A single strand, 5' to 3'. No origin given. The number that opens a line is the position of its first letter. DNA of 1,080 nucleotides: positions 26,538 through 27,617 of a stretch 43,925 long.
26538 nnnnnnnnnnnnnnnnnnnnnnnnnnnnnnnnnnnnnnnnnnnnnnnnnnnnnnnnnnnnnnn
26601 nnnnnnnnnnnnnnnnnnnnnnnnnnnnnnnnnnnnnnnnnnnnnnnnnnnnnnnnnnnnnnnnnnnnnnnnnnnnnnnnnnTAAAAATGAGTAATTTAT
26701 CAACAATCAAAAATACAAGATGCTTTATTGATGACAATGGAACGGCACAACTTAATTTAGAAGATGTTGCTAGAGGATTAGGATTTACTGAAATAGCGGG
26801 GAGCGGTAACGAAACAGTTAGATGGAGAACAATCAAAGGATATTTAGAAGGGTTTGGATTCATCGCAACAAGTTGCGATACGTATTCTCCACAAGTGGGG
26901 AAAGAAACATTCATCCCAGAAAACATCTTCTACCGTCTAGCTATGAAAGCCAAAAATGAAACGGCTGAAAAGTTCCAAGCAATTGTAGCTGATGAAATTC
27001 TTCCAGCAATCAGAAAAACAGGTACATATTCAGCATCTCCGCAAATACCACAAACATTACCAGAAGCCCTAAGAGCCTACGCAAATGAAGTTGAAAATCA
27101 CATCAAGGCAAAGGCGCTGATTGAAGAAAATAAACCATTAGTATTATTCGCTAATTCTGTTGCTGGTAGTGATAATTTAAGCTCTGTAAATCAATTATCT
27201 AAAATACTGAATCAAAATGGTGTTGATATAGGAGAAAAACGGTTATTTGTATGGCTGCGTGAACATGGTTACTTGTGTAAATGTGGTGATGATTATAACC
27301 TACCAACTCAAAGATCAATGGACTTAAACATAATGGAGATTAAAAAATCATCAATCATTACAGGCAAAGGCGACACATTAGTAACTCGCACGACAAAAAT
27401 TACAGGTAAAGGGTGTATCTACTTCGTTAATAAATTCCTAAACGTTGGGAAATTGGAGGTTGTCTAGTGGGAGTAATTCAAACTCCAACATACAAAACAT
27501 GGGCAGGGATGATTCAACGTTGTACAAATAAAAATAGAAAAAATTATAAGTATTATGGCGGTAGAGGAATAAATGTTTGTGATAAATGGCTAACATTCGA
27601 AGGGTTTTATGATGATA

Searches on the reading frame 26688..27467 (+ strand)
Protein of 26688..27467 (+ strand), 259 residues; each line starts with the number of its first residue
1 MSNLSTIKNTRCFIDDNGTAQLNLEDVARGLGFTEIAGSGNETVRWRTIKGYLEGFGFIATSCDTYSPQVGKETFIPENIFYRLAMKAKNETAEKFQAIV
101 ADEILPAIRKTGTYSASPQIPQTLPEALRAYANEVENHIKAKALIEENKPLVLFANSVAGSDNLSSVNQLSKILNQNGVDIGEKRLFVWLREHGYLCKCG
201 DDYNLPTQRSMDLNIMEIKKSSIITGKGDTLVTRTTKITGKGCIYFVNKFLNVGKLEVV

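Call 36: search_protein_families(library=phrogs, proteins=[window:26688-27467:+], max_evalue=0.00001)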
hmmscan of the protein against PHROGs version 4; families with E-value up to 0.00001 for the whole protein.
window:26688-27467:+ (259 aa): 12 families
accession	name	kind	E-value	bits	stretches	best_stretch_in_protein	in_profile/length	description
phrog_130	-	transcription regulation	1.3e-54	187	1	1-256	157-414/480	anti-repressor Ant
phrog_63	-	transcription regulation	7.4e-40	138.6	1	17-256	128-361/431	anti-repressor Ant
phrog_9438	-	transcription regulation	3.3e-38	131.3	1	143-258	3-119/121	anti-repressor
phrog_2593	-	transcription regulation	2.2e-21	77.7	1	14-124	35-143/255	anti-repressor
phrog_15968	-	transcription regulation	2.5e-20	73.5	1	186-252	1-68/73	anti-repressor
phrog_2011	-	transcription regulation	3e-18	67.5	1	8-181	12-175/275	anti-repressor Ant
phrog_463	-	transcription regulation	3e-16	60.7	1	11-131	16-129/250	anti-repressor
phrog_2899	-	transcription regulation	4.9e-16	60.1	1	23-140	30-137/263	anti-repressor Ant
phrog_25722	-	unknown function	6e-12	46.6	1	5-122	10-116/150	-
phrog_5060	-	transcription regulation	3.3e-11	44.6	1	74-156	79-158/224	anti-repressor Ant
phrog_245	-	transcription regulation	1.4e-06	29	1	62-129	90-154/319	anti-repressor Ant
phrog_7940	-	unknown function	8.6e-06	26.5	0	74-117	67-110/252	-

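Call 38: search_dna_similar(query=window:26688-27467:+, collection=phages, mode=protein, max_rows=12)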
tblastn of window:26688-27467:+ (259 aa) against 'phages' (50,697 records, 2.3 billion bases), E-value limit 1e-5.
Records with a match: 1017; places in all: 1074; records where one place covers at least 80% of the query: 110.
Best place of each record, by identity: <60% 1017.
By first word of the organism name: Staphylococcus 164; Streptococcus 148; Escherichia 95; Vibrio 74; Paenibacillus 56; Stx2a-converting 51; Lactobacillus 42; Stx1a-converting 39; Clostridium 31; Listeria 26; and 59 more.
By host as written in the record: - 202; Staphylococcus aureus 57; Escherichia coli 27; Paenibacillus larvae 25; Streptococcus thermophilus 23; Listeria monocytogenes 19; Vibrio cholerae 17; Paenibacillus larvae ATCC 9545 15; and 385 more.
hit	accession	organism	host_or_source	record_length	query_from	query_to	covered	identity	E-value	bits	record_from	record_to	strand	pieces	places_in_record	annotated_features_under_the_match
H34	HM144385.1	Brochothrix phage NF5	Brochothrix thermosphacta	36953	16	253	92%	43.8%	8e-55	195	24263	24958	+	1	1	gp30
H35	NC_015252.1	Brochothrix phage NF5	Brochothrix thermosphacta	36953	16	253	92%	43.8%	8e-55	195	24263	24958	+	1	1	anti-repressor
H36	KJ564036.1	Lactobacillus phage Ld25A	Lactobacillus delbrueckii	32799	17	253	92%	43.2%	9e-44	163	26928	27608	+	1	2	putative antirepressor protein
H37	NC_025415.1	Lactobacillus phage Ld25A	Lactobacillus delbrueckii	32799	17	253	92%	43.2%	9e-44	163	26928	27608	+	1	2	anti-repressor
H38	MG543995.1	Staphylococcus phage UPMK_1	methicillin-resistant Staphylococcus ...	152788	26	251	87%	45.1%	1e-48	177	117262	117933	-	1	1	antirepressor | hypothetical protein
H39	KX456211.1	Lactococcus phage 63301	Lactococcus lactis 3107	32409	25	251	88%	44.8%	2e-50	182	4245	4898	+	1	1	antirepressor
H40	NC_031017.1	Lactococcus phage 63301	Lactococcus lactis 3107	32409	25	251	88%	44.8%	2e-50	182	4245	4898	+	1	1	anti-repressor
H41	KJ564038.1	Lactobacillus phage Ld3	Lactobacillus delbrueckii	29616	24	253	79%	48.5%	7e-36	174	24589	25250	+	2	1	putative antirepressor (x2)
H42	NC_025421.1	Lactobacillus phage Ld3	Lactobacillus delbrueckii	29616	24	253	79%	48.5%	7e-36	174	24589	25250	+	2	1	anti-repressor Ant | anti-repressor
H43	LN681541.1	Clostridium phage phiMMP01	Clostridium difficile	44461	26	259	90%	41.5%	6e-46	169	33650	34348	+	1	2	Predicted prophage antirepressor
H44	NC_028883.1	Clostridium phage phiMMP01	Clostridium difficile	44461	26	259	90%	41.5%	6e-46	169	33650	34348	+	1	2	anti-repressor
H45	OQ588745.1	Staphylococcus phage SauPS-28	Staphylococcus aureus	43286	66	251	72%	49.8%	2e-46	171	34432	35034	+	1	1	antirepressor KilAC domain-containing protein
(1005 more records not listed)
